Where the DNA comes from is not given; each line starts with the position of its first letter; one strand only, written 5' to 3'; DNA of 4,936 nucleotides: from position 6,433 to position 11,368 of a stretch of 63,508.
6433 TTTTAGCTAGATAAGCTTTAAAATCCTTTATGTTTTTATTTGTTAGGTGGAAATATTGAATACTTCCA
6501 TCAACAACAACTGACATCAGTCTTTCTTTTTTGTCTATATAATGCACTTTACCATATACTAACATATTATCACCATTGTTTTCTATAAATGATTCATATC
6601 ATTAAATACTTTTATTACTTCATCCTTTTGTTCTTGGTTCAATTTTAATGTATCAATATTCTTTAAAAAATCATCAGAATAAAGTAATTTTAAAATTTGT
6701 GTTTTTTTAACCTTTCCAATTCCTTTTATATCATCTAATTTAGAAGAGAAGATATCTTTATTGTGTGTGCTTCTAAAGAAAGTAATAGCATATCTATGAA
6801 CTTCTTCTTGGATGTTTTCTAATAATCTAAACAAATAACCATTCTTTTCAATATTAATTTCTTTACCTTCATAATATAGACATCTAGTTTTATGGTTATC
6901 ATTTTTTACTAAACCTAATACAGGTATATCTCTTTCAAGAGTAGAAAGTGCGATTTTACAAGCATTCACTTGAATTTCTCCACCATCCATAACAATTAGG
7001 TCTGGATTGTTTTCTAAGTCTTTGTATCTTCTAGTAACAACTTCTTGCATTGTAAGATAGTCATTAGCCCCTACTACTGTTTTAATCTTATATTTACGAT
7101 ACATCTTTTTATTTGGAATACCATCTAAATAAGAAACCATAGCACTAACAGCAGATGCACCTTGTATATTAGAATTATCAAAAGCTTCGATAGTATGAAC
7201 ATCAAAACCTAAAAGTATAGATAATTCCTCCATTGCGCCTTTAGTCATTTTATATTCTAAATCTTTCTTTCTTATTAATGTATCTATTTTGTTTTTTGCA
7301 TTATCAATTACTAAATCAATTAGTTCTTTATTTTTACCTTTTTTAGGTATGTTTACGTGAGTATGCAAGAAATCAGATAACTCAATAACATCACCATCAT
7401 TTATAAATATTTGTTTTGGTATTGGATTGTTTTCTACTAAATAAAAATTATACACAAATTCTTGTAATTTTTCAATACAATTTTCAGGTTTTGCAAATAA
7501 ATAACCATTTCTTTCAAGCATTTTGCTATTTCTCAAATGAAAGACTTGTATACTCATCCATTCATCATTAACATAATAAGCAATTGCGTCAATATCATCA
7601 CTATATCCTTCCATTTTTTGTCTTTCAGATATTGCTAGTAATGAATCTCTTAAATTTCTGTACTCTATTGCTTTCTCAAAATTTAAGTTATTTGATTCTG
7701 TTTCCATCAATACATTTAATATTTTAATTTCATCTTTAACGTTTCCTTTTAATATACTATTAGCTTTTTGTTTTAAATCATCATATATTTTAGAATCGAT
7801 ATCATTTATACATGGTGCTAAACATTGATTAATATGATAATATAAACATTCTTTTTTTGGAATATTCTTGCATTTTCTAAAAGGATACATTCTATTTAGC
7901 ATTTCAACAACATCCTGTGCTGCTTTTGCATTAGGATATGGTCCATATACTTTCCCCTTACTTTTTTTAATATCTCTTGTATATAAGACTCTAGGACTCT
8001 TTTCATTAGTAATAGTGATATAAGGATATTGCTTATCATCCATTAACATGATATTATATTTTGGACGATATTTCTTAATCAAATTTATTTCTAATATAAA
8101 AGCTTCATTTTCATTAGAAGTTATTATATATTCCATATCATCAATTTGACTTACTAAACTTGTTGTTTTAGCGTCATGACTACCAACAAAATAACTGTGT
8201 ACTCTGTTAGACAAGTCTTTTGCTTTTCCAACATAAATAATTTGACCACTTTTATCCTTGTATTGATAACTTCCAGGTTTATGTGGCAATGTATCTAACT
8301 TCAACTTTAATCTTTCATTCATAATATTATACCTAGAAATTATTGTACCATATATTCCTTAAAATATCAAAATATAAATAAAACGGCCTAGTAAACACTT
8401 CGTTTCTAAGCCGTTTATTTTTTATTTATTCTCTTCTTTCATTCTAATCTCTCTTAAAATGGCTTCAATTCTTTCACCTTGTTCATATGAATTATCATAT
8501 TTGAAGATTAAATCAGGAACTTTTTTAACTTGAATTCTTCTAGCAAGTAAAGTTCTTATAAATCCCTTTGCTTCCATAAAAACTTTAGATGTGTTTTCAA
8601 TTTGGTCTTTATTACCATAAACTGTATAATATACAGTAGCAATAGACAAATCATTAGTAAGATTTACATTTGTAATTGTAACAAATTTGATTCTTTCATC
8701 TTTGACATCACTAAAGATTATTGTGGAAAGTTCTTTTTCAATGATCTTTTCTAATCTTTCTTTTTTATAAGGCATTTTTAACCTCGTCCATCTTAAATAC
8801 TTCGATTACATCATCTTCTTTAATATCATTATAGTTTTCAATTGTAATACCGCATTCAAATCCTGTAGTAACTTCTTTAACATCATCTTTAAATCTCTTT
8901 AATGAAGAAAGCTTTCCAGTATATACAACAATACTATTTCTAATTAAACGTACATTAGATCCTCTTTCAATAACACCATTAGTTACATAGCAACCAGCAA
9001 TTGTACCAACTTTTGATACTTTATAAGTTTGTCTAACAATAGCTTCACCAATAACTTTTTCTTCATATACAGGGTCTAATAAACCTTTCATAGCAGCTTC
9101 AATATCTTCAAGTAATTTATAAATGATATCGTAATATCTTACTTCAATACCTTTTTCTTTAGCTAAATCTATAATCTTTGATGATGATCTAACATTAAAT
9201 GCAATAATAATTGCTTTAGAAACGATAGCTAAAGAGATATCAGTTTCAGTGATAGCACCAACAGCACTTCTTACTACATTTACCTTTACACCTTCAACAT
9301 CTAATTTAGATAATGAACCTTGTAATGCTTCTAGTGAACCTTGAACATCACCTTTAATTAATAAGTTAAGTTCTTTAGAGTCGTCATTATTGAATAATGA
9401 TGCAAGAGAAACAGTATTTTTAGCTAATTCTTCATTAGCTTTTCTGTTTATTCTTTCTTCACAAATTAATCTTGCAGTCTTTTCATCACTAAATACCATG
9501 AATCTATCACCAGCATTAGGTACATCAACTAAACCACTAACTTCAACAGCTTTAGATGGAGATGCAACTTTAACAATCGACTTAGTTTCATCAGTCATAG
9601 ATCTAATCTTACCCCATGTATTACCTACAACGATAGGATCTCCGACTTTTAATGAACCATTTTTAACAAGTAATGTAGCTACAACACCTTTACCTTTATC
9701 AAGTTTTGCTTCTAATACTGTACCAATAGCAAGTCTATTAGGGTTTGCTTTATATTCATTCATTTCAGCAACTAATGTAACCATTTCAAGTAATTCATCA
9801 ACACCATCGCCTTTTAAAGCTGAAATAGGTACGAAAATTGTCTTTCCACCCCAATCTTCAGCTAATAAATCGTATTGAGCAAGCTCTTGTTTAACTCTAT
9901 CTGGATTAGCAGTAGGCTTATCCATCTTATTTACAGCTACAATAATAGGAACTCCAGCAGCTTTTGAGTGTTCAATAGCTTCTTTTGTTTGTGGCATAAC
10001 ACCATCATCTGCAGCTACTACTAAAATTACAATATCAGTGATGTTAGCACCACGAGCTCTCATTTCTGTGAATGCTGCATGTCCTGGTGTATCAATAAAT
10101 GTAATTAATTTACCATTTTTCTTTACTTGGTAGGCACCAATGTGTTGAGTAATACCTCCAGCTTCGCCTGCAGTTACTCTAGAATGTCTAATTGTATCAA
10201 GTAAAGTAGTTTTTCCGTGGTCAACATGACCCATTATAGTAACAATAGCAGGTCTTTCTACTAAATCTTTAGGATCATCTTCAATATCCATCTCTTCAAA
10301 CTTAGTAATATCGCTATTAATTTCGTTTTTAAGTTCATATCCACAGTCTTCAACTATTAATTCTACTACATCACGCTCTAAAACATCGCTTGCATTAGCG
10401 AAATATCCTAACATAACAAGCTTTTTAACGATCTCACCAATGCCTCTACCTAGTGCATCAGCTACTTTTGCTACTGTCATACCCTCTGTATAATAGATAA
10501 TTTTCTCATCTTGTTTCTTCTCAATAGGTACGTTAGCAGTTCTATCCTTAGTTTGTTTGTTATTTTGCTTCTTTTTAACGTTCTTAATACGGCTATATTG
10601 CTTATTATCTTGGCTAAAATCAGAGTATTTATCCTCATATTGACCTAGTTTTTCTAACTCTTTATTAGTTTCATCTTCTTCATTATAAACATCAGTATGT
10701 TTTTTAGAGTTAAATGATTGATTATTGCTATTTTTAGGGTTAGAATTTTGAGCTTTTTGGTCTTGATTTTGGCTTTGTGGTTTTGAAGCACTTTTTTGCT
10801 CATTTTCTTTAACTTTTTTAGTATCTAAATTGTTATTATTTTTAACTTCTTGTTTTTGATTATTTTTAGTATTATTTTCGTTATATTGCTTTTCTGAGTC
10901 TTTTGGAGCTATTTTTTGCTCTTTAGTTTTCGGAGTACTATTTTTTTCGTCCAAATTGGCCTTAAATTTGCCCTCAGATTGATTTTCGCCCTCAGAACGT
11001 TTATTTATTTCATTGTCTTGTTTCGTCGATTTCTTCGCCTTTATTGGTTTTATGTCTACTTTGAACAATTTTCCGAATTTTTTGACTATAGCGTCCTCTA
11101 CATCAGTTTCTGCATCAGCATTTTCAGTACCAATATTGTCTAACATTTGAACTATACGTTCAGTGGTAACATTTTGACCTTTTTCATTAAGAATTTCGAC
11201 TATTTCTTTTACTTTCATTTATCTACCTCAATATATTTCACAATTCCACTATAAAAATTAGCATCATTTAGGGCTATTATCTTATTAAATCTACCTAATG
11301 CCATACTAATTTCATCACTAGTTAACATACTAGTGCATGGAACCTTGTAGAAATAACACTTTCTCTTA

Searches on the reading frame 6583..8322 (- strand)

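Call 72: search_protein_families(library=pfam, proteins=[window:6583-8322:-], max_evalue=0.00001)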
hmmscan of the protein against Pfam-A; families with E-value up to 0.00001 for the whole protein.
window:6583-8322:- (579 aa): 3 families
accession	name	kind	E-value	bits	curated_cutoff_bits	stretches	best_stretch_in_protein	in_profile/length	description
PF08459.17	UvrC_RNaseH_dom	-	2.5e-44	151.4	22.3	1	375-513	10-159/159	UvrC RNAse H endonuclease domain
PF22920.2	UvrC_RNaseH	-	8.6e-17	61.6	24.3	1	243-347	1-114/116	UvrC Ribonuclease H-like domain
PF01541.30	GIY-YIG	-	1.2e-08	35.5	22.6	1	17-90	3-78/78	GIY-YIG catalytic domain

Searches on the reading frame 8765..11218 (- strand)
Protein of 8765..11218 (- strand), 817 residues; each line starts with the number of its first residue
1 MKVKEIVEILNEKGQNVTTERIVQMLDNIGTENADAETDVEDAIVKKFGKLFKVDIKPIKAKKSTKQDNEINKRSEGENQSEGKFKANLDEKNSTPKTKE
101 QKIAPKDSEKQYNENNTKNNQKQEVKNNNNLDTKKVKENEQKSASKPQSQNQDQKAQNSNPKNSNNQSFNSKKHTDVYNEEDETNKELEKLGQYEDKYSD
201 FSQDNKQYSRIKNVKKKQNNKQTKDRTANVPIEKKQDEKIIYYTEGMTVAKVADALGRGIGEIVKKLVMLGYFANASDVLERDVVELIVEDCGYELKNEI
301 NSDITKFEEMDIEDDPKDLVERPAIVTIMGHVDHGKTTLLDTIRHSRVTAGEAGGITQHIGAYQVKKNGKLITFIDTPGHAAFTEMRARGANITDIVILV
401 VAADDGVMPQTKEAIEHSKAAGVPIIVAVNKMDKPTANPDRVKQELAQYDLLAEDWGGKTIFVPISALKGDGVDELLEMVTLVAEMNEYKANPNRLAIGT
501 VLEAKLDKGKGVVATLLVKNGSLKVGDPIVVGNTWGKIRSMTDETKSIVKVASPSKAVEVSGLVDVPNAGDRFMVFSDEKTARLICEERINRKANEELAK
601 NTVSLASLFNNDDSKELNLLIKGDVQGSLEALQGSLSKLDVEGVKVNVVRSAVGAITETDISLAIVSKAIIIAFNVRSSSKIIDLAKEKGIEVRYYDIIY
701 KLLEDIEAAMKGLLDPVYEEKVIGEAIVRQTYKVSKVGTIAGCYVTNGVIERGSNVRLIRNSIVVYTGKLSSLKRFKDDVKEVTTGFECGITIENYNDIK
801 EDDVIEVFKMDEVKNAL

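Call 72: search_protein_families(library=pfam, proteins=[window:8765-11218:-], max_evalue=0.00001)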
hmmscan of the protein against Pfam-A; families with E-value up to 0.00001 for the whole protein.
window:8765-11218:- (817 aa): 8 families
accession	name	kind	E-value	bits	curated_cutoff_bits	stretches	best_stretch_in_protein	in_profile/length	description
PF00009.33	GTP_EFTU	-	1.7e-41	142.4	26.5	1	325-483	5-185/188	Elongation factor Tu GTP binding domain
PF11987.13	IF-2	-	3.3e-37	127.4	27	1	597-707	4-117/117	Translation-initiation factor 2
PF22042.2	EF-G_D2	-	9e-25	87.1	27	1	498-575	3-83/84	Elongation factor G domain 2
PF01926.29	MMR_HSR1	-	3.5e-12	46.9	21.9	1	326-431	2-113/113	50S ribosome-binding GTPase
PF03144.31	GTP_EFTU_D2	-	9.9e-11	42.4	30.3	1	738-798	1-65/73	Elongation factor Tu domain 2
PF04760.21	IF2_N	-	2e-08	34.3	25.3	1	244-295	1-53/53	Translation initiation factor IF-2, N-terminal region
PF00025.27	Arf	-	7.4e-07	29.2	22.3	1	326-480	17-170/174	ADP-ribosylation factor family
PF02421.24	FeoB_N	-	6.6e-06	26.2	27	0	326-479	3-155/156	Ferrous iron transport protein B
